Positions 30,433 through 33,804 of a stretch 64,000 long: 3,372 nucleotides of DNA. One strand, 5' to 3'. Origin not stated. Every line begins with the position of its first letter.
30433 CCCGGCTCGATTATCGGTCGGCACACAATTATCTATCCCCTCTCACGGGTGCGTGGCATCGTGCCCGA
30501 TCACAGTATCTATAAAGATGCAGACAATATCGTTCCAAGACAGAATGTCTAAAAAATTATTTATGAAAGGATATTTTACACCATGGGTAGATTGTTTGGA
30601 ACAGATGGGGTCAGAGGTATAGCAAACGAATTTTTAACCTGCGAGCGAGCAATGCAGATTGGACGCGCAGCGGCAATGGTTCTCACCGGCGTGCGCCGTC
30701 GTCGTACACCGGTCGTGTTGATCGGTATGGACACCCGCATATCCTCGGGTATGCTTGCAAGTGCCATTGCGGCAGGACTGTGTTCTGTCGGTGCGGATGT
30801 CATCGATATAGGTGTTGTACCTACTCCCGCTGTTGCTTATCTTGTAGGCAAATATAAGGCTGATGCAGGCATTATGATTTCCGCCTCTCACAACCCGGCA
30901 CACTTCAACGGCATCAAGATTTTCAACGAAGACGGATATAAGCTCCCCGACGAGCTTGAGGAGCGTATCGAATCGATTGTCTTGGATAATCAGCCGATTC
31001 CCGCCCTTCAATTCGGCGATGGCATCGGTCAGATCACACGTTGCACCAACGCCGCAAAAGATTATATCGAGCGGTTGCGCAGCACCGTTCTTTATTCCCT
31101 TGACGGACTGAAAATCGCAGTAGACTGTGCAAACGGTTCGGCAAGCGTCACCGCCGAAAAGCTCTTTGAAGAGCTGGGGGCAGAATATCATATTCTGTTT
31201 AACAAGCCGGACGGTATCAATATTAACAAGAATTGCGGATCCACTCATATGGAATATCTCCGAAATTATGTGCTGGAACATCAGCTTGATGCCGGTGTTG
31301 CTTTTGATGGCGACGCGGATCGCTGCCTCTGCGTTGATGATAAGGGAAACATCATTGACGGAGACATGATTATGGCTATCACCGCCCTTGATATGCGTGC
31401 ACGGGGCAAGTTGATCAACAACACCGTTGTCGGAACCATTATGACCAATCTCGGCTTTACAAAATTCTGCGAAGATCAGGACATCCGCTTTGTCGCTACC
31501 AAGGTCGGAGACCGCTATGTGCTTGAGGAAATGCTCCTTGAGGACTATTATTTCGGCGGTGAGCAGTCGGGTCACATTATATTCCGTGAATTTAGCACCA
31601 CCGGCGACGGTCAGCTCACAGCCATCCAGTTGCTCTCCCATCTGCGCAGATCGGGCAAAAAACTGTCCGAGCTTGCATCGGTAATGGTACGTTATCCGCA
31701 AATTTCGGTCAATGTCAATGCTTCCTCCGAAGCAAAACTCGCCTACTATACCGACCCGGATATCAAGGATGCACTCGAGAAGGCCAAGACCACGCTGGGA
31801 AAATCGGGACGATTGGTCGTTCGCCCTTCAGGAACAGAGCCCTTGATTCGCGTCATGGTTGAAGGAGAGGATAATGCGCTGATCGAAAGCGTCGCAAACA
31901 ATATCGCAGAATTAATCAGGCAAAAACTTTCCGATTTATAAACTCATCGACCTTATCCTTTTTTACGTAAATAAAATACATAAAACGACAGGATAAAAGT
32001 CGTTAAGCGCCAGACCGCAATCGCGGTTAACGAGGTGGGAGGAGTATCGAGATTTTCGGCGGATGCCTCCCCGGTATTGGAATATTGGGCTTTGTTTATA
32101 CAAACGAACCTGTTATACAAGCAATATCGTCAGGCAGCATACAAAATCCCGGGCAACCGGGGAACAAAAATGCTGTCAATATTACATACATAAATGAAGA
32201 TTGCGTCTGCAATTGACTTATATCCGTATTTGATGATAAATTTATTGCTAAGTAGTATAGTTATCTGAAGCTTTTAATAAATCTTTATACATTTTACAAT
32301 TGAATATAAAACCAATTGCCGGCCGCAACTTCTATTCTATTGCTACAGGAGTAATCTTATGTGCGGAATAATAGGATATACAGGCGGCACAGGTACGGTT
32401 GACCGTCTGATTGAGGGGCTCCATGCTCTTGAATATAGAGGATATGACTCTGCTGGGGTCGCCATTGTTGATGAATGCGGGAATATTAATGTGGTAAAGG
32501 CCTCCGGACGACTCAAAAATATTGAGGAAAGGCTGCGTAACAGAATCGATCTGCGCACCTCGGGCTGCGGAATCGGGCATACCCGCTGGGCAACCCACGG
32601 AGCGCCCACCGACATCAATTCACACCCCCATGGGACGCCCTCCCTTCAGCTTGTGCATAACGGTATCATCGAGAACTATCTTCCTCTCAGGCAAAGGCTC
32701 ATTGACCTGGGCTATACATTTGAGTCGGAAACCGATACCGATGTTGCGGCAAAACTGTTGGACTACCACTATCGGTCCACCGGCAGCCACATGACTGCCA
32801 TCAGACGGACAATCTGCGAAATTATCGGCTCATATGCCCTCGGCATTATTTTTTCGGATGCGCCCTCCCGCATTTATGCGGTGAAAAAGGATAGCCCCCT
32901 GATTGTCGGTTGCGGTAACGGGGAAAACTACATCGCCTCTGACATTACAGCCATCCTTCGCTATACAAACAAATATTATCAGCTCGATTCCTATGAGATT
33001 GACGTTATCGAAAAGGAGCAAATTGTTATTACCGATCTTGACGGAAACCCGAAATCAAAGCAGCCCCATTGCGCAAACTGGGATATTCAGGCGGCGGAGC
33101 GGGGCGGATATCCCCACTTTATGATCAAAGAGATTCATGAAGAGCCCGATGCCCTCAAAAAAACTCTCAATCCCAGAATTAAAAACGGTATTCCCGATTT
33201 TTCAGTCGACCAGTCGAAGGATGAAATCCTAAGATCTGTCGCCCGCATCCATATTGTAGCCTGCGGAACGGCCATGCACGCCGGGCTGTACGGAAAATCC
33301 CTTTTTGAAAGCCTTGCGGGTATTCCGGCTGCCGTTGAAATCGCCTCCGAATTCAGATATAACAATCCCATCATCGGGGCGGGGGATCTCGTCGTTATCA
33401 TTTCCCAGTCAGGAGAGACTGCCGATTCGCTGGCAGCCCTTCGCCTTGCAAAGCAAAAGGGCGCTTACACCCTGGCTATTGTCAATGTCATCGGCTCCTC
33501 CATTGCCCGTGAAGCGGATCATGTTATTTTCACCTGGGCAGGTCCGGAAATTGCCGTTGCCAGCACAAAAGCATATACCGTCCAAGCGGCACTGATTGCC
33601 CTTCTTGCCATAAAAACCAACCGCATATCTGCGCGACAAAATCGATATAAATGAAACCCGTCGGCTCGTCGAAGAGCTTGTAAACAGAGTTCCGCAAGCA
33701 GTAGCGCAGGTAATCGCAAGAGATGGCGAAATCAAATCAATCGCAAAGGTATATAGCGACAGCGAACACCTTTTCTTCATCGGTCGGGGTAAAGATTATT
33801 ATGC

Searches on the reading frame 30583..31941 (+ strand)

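Call 83: search_protein_families(library=pfam, proteins=[window:30583-31941:+], max_evalue=0.00001)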
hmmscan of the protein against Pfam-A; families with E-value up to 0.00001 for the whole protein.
window:30583-31941:+ (452 aa): 4 families
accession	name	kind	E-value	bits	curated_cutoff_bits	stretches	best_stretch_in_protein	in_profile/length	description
PF02878.22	PGM_PMM_I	-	5e-45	153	22.5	1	3-136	2-134/138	Phosphoglucomutase/phosphomannomutase, alpha/beta/alpha domain I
PF02880.22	PGM_PMM_III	-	4e-35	120.8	20.7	1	259-370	1-114/115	Phosphoglucomutase/phosphomannomutase, alpha/beta/alpha domain III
PF02879.22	PGM_PMM_II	-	7.4e-16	59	29.3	1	160-255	2-103/103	Phosphoglucomutase/phosphomannomutase, alpha/beta/alpha domain II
PF00408.26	PGM_PMM_IV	-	1.3e-14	54.4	23.1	1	377-443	3-67/68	Phosphoglucomutase/phosphomannomutase, C-terminal domain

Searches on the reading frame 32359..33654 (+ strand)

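Call 83: search_protein_families(library=pfam, proteins=[window:32359-33654:+], max_evalue=0.00001)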
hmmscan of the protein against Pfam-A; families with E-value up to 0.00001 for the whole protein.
window:32359-33654:+ (431 aa): 3 families
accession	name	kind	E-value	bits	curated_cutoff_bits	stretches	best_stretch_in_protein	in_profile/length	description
PF01380.27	SIS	-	1.3e-32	112.8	25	1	291-418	2-130/131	SIS domain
PF13522.11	GATase_6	-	1.6e-14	54.5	27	1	63-191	6-126/130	Glutamine amidotransferase domain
PF13537.11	GATase_7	-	1.2e-09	38.6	25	1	95-200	23-122/123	Glutamine amidotransferase domain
